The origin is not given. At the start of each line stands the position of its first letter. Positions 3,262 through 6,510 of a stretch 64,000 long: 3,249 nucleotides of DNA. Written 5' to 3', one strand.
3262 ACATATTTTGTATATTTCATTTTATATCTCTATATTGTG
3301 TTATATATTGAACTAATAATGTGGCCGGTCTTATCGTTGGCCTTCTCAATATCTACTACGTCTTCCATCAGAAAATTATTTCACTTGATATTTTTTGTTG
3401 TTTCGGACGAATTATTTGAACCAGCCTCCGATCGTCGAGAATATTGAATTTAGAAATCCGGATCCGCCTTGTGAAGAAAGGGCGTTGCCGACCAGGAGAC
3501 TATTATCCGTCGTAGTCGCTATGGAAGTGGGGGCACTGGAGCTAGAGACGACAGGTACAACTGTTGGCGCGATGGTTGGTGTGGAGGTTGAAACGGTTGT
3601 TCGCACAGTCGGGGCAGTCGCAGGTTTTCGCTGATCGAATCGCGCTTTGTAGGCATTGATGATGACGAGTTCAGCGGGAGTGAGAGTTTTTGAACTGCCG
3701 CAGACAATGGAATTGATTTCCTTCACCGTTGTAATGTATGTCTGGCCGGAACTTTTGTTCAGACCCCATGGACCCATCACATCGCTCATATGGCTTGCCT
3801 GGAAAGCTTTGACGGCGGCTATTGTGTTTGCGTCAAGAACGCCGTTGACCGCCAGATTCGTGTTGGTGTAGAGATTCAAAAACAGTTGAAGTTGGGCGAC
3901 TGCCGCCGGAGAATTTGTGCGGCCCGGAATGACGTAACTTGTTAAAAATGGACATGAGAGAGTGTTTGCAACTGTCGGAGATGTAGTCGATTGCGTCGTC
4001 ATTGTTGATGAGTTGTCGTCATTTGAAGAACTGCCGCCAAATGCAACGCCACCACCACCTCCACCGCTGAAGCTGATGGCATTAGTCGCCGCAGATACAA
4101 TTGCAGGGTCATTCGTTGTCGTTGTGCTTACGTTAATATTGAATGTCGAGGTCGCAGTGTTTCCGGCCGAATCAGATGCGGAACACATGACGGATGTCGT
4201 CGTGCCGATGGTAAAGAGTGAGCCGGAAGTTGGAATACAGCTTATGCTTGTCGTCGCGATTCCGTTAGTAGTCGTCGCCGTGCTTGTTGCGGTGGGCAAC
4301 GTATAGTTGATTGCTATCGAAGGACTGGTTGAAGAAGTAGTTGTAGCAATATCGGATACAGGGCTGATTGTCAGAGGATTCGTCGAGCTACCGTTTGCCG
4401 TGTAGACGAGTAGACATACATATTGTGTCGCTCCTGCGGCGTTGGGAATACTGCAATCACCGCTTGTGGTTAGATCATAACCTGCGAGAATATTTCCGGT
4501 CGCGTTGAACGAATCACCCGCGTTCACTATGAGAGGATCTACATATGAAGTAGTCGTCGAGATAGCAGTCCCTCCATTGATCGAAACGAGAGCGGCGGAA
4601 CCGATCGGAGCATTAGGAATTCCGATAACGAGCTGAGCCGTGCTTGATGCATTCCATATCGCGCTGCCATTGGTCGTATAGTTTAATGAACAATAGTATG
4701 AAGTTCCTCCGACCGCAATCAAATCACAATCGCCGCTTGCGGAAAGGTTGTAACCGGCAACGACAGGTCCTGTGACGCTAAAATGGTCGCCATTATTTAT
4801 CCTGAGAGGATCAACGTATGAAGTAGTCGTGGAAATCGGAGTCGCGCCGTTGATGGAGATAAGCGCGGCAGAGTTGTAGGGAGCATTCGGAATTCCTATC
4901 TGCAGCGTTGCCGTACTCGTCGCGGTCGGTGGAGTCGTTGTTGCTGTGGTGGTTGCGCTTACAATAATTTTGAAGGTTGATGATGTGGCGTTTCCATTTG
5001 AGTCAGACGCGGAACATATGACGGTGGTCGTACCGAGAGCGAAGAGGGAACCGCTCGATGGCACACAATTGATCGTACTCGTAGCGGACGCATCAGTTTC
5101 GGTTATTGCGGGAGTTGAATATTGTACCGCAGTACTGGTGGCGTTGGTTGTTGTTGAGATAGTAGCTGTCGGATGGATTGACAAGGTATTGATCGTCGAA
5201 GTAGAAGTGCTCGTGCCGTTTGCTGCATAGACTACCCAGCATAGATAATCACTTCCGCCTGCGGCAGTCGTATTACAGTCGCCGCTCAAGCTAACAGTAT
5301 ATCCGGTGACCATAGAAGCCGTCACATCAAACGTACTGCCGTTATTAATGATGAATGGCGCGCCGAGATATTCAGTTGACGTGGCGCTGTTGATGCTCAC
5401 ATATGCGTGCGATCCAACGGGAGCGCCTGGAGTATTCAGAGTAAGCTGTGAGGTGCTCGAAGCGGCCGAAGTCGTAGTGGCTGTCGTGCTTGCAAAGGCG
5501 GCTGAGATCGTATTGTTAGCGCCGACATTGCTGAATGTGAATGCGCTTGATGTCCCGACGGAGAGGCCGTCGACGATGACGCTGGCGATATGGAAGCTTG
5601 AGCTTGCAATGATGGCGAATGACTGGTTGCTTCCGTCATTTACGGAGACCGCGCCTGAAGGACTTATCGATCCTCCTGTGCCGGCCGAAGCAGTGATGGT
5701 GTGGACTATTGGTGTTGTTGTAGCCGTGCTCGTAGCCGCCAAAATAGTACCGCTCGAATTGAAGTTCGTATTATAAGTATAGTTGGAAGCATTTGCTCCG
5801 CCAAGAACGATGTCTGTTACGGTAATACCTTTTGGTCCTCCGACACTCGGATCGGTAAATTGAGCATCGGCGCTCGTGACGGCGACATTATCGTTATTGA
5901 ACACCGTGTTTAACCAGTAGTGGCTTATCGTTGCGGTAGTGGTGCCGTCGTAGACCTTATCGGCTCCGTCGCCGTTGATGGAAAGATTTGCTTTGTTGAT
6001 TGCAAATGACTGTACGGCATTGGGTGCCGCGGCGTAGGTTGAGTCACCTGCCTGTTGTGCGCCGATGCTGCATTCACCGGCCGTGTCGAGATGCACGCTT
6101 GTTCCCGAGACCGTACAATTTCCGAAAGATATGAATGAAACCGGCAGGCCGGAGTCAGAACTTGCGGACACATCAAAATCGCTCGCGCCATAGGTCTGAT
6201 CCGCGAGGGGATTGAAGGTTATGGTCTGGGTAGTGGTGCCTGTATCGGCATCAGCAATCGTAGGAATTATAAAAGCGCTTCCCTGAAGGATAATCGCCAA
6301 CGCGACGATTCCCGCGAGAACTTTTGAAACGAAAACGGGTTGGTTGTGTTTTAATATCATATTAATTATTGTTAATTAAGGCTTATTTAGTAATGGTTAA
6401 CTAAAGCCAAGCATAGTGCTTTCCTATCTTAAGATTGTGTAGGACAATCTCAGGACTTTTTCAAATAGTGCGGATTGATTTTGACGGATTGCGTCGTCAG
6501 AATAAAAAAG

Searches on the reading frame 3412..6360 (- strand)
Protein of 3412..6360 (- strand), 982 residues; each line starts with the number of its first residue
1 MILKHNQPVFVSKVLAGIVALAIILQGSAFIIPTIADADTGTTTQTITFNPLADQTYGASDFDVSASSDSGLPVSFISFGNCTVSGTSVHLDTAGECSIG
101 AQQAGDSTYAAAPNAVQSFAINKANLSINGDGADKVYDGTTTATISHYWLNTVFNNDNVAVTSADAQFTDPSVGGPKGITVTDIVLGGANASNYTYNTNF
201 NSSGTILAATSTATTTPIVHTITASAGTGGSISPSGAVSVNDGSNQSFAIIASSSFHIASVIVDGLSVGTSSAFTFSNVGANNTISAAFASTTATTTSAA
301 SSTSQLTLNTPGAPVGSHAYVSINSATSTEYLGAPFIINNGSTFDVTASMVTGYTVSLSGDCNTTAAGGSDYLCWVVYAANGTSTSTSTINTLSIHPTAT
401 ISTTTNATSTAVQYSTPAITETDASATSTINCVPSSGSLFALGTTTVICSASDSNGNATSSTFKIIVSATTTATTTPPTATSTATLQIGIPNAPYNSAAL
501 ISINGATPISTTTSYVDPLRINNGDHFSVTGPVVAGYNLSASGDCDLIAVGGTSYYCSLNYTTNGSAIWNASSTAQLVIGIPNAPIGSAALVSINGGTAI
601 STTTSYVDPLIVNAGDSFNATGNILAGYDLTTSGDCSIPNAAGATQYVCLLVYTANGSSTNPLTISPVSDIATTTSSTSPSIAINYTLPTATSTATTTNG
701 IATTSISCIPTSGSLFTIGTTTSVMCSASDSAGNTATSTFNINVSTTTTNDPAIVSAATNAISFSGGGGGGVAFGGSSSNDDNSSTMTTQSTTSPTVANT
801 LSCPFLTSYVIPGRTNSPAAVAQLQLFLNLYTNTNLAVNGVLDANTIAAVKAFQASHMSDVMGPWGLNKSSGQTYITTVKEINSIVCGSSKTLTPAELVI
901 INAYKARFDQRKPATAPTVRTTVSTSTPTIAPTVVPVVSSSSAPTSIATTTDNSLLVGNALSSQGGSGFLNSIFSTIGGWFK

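Call 83: search_protein_families(library=pfam, proteins=[window:3412-6360:-], max_evalue=0.001)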
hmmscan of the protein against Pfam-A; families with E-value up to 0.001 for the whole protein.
window:3412-6360:- (982 aa): 4 families
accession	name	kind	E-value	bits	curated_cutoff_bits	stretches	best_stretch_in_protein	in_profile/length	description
PF18657.6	YDG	-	6.5e-14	52.4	25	1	123-197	2-81/85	YDG domain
PF02494.22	HYR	-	1.6e-12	48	21.7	2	664-744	7-81/81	HYR domain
PF21130.3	YgfZ_barrel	-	0.00033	21.1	27.2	0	602-631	14-43/68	YgfZ, beta-barrel domain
PF01471.23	PG_binding_1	-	0.00059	20.4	23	0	819-857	3-41/57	Putative peptidoglycan binding domain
